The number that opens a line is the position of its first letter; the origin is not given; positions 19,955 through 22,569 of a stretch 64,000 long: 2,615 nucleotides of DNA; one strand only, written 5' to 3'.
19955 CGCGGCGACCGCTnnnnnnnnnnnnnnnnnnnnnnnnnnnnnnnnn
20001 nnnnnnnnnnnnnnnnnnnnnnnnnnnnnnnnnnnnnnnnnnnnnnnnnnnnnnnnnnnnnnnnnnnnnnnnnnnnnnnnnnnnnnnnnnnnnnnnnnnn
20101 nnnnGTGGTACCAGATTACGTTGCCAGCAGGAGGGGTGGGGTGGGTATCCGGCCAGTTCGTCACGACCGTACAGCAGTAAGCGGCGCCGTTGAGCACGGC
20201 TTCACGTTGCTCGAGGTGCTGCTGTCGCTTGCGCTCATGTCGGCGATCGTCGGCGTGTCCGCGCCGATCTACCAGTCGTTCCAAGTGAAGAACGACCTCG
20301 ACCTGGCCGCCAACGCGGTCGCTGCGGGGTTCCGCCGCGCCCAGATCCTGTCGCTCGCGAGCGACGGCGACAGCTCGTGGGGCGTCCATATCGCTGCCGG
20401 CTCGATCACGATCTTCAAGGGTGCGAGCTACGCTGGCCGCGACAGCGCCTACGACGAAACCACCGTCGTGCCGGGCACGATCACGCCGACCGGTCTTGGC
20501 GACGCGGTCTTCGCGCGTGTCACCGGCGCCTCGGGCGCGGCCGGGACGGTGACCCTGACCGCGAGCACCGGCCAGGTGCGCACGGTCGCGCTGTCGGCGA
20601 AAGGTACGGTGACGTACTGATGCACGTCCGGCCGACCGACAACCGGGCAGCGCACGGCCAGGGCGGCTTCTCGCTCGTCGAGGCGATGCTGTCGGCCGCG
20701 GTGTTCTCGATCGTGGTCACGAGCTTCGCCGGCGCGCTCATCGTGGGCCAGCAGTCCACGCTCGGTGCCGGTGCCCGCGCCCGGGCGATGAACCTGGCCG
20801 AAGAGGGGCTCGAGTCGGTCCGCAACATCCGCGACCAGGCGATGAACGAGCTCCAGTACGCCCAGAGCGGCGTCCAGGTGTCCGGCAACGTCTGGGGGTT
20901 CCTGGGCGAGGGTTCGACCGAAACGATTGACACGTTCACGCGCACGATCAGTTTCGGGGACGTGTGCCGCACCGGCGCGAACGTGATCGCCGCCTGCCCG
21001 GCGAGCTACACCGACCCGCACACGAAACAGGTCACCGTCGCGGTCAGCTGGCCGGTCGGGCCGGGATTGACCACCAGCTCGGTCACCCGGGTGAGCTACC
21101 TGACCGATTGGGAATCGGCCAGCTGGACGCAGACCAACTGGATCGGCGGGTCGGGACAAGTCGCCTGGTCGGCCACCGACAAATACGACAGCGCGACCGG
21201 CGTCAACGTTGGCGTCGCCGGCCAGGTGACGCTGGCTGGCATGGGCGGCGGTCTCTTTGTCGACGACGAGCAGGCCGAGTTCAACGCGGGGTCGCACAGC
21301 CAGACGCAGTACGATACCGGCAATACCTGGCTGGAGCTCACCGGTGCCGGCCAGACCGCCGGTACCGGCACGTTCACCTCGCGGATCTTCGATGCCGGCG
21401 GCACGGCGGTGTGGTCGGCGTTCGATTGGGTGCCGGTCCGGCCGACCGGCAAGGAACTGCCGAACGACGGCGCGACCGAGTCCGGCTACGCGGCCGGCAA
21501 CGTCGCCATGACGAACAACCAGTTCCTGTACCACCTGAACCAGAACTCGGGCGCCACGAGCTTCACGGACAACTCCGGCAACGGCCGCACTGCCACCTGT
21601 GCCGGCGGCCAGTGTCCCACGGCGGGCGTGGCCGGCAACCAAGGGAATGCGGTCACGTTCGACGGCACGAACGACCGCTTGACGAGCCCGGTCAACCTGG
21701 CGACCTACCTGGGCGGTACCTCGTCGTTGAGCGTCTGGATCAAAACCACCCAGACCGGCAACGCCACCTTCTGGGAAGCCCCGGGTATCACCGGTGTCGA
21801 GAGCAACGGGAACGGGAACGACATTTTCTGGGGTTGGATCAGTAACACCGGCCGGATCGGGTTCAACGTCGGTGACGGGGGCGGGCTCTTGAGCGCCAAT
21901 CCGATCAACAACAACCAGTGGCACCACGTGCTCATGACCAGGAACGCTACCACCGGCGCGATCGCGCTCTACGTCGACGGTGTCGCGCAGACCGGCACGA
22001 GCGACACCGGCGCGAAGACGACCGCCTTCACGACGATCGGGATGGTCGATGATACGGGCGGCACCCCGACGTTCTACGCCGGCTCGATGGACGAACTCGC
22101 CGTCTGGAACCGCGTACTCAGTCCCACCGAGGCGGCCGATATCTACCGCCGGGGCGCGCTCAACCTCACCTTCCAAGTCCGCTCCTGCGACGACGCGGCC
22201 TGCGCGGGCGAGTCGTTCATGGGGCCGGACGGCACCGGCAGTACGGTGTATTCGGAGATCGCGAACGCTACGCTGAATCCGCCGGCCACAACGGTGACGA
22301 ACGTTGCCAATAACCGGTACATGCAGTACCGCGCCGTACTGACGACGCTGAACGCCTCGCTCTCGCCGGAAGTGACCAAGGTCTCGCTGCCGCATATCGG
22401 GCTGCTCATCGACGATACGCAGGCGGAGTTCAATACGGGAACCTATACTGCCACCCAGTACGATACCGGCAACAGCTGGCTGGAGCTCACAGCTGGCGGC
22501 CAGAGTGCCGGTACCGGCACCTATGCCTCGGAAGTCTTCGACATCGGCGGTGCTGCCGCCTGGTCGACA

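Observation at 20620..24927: Giant prepilin-anchored adhesin with a propeller-like array inserted into a duplicated LamG-like module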

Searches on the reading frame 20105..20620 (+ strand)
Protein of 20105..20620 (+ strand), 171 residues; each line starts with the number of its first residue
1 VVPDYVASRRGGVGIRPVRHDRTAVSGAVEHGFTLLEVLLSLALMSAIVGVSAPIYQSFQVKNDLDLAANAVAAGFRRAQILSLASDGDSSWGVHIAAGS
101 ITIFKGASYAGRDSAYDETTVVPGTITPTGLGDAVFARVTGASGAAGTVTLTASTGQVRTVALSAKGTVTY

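Call 5: search_protein_families(library=pfam, proteins=[window:20105-20620:+], max_evalue=0.01)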
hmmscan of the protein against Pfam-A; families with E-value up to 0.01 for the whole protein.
window:20105-20620:+ (171 aa): 1 family
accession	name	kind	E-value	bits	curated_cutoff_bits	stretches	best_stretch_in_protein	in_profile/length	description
PF07963.17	N_methyl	-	8.8e-05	22.4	21.2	1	30-51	4-25/27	Prokaryotic N-terminal methylation motif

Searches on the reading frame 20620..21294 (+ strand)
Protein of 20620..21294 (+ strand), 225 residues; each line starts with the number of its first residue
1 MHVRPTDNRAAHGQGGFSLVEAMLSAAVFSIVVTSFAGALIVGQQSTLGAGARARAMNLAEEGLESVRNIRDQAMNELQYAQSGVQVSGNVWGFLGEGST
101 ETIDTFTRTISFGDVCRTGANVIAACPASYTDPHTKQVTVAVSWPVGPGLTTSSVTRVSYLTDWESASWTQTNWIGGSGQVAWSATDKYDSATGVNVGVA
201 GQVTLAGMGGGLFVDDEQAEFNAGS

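Call 16: find_homologous_proteins(query=window:20620-21294:+, max_evalue=0.001)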
Query window:20620-21294:+ (225 aa): 19 proteins with E <= 0.001 among 622 candidates.
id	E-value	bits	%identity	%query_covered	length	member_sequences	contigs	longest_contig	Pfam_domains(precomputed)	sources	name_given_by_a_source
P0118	5.9e-53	198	49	92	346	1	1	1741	-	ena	-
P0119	2.8e-47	179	62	60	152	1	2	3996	-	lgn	-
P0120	1.2e-34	138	47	69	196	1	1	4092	-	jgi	jgi:type II secretory pathway pseudopilin PulG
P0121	9.7e-23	99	45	69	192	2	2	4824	-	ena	-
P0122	2.9e-21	94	43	66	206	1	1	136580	PF07963.18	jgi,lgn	jgi:prepilin-type N-terminal cleavage/methylation domain-containing protein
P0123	3.1e-21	94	41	73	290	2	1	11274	PF07963.18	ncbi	-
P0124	9.7e-21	92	42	68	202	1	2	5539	-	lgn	-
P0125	4.1e-20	90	40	75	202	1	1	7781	-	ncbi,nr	ncbi:MAG: prepilin-type N-terminal cleavage/methylation domain-containing protein [Candidatus Magasa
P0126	4.6e-20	90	42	67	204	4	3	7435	PF07963.18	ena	-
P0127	2.1e-19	88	36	74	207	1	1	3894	-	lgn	-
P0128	4.5e-19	87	41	68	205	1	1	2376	-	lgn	-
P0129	4.0e-18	84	37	68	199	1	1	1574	-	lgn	-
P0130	4.6e-16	77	42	69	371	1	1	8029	PF00041.28,PF16656.12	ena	-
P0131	5.9e-16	77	35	69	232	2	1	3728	-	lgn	-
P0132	5.4e-12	64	34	67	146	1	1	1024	-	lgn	-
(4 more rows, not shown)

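Call 19: find_related_loci(query=A1, collection=genome_contigs, flank=10000)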
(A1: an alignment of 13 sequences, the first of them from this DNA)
Query A1 (192 aa) in genome_contigs; peptide patterns used: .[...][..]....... (x = any residue, [..] = any of these).
327 stretches matched a pattern; 122 encode a relative of the query (tblastn E <= 1e-3); the best 80 are kept; 80 distinct loci.
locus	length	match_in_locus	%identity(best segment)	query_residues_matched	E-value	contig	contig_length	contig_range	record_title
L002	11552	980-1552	76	1-191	1e-95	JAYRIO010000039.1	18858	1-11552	MAG: Patescibacteria group bacterium isolate SZ_szas25bin.55 k141_484879, whole genome shotgun sequence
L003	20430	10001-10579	62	7-192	2e-78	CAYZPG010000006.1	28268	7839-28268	MAG TPA_asm: uncultured Candidatus Saccharibacteria bacterium isolate SRP173033_co2_60 genome assembly, contig: NODE_555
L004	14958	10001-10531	62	14-191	6e-73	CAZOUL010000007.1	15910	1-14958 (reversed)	MAG TPA_asm: uncultured Candidatus Saccharibacteria bacterium isolate SRP193661_co1_50 genome assembly, contig: NODE_379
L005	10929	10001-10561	51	4-191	1e-59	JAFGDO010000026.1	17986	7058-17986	MAG: Candidatus Dojkabacteria bacterium isolate Zod_Metabat.1179 k87_10718728, whole genome shotgun sequence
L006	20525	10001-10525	47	14-189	1e-52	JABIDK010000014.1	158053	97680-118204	MAG: Candidatus Falkowbacteria bacterium isolate SI048_bin72 k141_526556, whole genome shotgun sequence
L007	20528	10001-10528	45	16-192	1e-51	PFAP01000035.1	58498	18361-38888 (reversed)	MAG: Candidatus Falkowbacteria bacterium CG10_big_fil_rev_8_21_14_0_10_39_11 CG10_8_21_14_0.10_scaffold_369_c, whole gen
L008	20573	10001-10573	47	1-191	3e-51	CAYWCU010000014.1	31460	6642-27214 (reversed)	MAG TPA_asm: uncultured Candidatus Saccharibacteria bacterium isolate binchicken_co132_51 genome assembly, contig: NODE_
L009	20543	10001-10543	48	9-191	8e-50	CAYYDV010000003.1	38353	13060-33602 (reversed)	MAG TPA_asm: uncultured Candidatus Saccharibacteria bacterium isolate SRP068000_co1_25 genome assembly, contig: NODE_103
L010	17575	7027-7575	47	8-191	8e-48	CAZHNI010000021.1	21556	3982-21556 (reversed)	MAG TPA_asm: uncultured Gammaproteobacteria bacterium isolate SRP257259_co1_325 genome assembly, contig: NODE_2825_lengt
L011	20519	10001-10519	45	16-189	2e-47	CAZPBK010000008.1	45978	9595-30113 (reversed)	MAG TPA_asm: uncultured Gammaproteobacteria bacterium isolate binchicken_co13_472 genome assembly, contig: NODE_758_leng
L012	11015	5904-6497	42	3-190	3e-47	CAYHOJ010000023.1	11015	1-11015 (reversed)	MAG TPA_asm: uncultured Gammaproteobacteria bacterium isolate ERP119705_co15_489 genome assembly, contig: NODE_7009_leng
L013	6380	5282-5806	46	16-191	5e-47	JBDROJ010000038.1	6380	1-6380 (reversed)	MAG: bacterium isolate MEGAHIT-group-1.947 k141_2537829, whole genome shotgun sequence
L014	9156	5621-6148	52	14-191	4e-47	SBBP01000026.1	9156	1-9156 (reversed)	MAG: Candidatus Microgenomatus auricola isolate Bin_40 Hy_contig27281, whole genome shotgun sequence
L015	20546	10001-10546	49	9-191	1e-45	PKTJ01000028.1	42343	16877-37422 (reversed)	MAG: Candidatus Parcubacteria bacterium isolate BM521 sc_2000, whole genome shotgun sequence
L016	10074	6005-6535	44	14-191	4e-45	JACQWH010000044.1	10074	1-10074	MAG: Candidatus Uhrbacteria bacterium isolate NC_groundwater_1484_Ag_S-0.65um_49_37 S_p65_S5_coassembly_k141_2578614, wh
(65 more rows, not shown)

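Call 99: search_solved_structures(query=A1, max_evalue=1)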
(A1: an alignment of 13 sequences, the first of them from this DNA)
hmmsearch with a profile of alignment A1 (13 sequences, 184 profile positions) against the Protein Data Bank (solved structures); distinct sequences matched with E-value up to 1: 11.
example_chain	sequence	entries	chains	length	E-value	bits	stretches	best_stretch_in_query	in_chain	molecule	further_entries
8gyr_A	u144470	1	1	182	0.012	18.4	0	119-148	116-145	Leptospira Immunoglobulin-like protein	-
8gyr_B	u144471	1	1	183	0.012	18.3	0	119-148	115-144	LigA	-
9egp_A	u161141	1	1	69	0.1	15.3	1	3-45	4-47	Geopilin domain 1 protein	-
7tgg_A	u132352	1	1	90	0.53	13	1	3-41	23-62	Geopilin domain 1 protein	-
9oe1_A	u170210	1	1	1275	0.58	12.9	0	8-63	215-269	ATP-binding cassette, sub-family B (MDR/TAP), member 4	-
9ody_A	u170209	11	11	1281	0.59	12.9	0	8-63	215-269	ATP-binding cassette, sub-family B (MDR/TAP), member 4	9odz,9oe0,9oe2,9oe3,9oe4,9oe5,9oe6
6kbp_A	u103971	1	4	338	0.82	12.4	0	92-123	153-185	D-amino-acid oxidase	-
5zj9_A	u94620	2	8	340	0.85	12.3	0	92-123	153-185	D-amino-acid oxidase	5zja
2du8_A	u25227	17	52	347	0.88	12.3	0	92-123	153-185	D-amino-acid oxidase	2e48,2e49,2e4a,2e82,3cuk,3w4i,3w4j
3g3e_A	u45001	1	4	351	0.89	12.3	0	92-123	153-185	D-amino-acid oxidase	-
8hy5_A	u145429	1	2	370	0.94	12.2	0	92-123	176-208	D-amino-acid oxidase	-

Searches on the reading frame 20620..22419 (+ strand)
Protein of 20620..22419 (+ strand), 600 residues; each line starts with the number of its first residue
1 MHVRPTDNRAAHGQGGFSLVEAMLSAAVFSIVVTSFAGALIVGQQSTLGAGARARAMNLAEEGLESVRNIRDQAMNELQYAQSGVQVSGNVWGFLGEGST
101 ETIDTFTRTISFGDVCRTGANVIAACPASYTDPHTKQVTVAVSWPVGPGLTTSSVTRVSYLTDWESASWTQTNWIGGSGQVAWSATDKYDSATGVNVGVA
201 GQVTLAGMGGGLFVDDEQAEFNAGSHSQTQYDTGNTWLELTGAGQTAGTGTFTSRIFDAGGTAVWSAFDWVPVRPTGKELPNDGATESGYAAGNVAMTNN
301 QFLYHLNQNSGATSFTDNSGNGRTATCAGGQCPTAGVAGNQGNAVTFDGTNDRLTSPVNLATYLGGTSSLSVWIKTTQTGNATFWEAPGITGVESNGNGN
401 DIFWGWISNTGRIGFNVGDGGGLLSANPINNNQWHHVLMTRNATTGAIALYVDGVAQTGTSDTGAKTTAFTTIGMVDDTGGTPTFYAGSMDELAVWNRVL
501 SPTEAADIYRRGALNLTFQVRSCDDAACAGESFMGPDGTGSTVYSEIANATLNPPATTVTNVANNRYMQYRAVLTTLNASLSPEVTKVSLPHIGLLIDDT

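Call 66: predict_structure(alignment_id=A3)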
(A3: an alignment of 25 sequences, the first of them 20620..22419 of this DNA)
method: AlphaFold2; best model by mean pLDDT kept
length: 600 residues; sequences in the alignment: 25
mean_pLDDT: 70.2   pTM: 0.59
mean pLDDT of the five models: 70.2, 69.5, 68.3, 66.9, 66.2
residues with pLDDT >= 90: 80; 70-90: 287; 50-70: 89; < 50: 144
segments of 3 or more residues with pLDDT < 50: 1-16, 73-83, 90-92, 164-208, 224-245, 324-335, 386-395, 398-400, 474-484, 598-600
pLDDT, mean of each block of 10 residues (from residue 1): 41 54 81 79 71 84 75 42 48 59 87 86 84 82 79 87 44 32 36 36 45 75 45 35 52 81 87 88 84 88 75 54 46 49 51 65 87 86 48 46 77 83 91 93 94 95 82 48 60 89 94 89 85 82 81 82 86 83 82 63
secondary structure, 60 per line:
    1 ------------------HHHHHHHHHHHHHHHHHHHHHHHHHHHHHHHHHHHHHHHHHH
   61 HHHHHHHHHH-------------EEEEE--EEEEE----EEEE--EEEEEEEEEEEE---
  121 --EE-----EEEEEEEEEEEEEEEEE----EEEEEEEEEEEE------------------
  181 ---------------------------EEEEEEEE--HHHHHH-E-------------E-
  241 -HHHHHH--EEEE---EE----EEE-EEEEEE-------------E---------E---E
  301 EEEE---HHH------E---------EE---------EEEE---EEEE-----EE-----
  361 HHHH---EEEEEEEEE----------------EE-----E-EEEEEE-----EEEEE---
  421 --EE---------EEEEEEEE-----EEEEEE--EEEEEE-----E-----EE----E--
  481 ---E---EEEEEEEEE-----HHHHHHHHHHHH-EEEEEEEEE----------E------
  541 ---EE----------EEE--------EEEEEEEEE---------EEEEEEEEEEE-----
elements in order: H19-70 E84-88 E91-95 E100-103 E106-117 E130-146 E151-162 E208-215 H218-223 H242-247 E250-253 E263-265 E267-272 E300-304 E338-341 E345-348 H361-364 E368-376 E402-407 E413-417 E434-441 E447-452 E455-460 E488-496 H502-513 E515-523 E556-558 E567-575 E585-595

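Call 69: fold_search(model_id=the predicted structure, library=pdb)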
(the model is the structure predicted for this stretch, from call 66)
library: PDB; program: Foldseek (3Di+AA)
matches with E <= 10: 818; with E <= 0.001: 171
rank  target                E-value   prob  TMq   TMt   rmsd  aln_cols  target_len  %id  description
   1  5hp6                  6.7e-08  1.00  0.19  0.14  27.0       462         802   14  Structure of AbnA, a GH43 extracellular arabinanase from Geobacillus stearothermophilus (a new conformational state) (released 2017-02-01)
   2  1ms1_A                1.8e-07  1.00  0.24  0.23   6.8       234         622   14  Monoclinic form of Trypanosoma cruzi trans-sialidase, in complex with 3-deoxy-2,3-dehydro-N-acetylneuraminic acid (DAN (released 2003-03-25)
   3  2ags                  1.8e-07  1.00  0.26  0.25   7.2       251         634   16  Trypanosoma rangeli Sialidase in Complex with 2-Keto-3-deoxy-D-glycero-D-galacto-2,3-difluoro-nononic acid (2,3-difluoro (released 2005-11-22)
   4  1wcs                  4.0e-07  1.00  0.24  0.23   6.7       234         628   13  A mutant of Trypanosoma rangeli sialidase displaying trans-sialidase activity (released 2004-12-15)
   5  5ho0                  6.1e-07  1.00  0.18  0.14  27.9       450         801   14  Crystal structure of AbnA (closed conformation), a GH43 extracellular arabinanase from Geobacillus stearothermophilus (released 2017-02-01)
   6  1n1s                  8.1e-07  1.00  0.23  0.22   7.4       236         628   13  Trypanosoma rangeli sialidase (released 2003-01-07)
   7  1s0i_A                9.0e-07  1.00  0.25  0.24   7.0       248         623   14  Trypanosoma cruzi trans-sialidase in complex with sialyl-lactose (Michaelis complex) (released 2004-05-18)
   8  1ms5_A                9.5e-07  1.00  0.25  0.24   6.6       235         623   15  Triclinic form of Trypanosoma cruzi trans-sialidase, soaked with N-acetylneuraminyl-a-2,3-thio-galactoside (NA-S-Gal) (released 2003-03-25)
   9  1ms9_A                1.0e-06  1.00  0.24  0.24   6.8       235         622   14  Triclinic form of Trypanosoma cruzi trans-sialidase, in complex with lactose (released 2003-03-25)
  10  1mr5                  1.1e-06  1.00  0.24  0.23   6.5       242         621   13  Orthorhombic form of Trypanosoma cruzi trans-sialidase (released 2003-03-18)
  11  3b69                  1.2e-06  1.00  0.25  0.24   6.9       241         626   14  T cruzi Trans-sialidase complex with benzoylated NANA derivative (released 2008-05-13)
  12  1ms8_A                1.2e-06  1.00  0.24  0.23   6.9       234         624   14  Triclinic form of Trypanosoma cruzi trans-sialidase, in complex with 3-deoxy-2,3-dehydro-N-acetylneuraminic acid (DANA (released 2003-03-25)
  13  3pjq_A                1.3e-06  1.00  0.25  0.24   6.5       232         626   14  Trypanosoma cruzi trans-sialidase-like inactive isoform (including the natural mutation Tyr342His) in complex with lac (released 2011-06-08)
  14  5hon_A                1.8e-06  1.00  0.20  0.50   7.4       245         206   20  Structure of Domain 4 of AbnA, a GH43 extracellular arabinanase from Geobacillus stearothermophilus, in complex with a (released 2017-02-01)
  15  2a75                  2.1e-06  1.00  0.26  0.25   7.2       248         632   16  Trypanosoma rangeli Sialidase In Complex With 2,3- Difluorosialic Acid (Covalent Intermediate) (released 2005-11-22)
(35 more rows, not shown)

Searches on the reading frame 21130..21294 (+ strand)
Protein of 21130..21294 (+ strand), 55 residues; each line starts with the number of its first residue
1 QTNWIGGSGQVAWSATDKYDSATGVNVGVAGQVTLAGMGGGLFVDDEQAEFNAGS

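Call 81: search_protein_families(library=pfam, proteins=[window:21130-21294:+], max_evalue=0.01)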
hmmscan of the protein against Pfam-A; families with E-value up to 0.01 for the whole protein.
window:21130-21294:+ (55 aa): 0 families
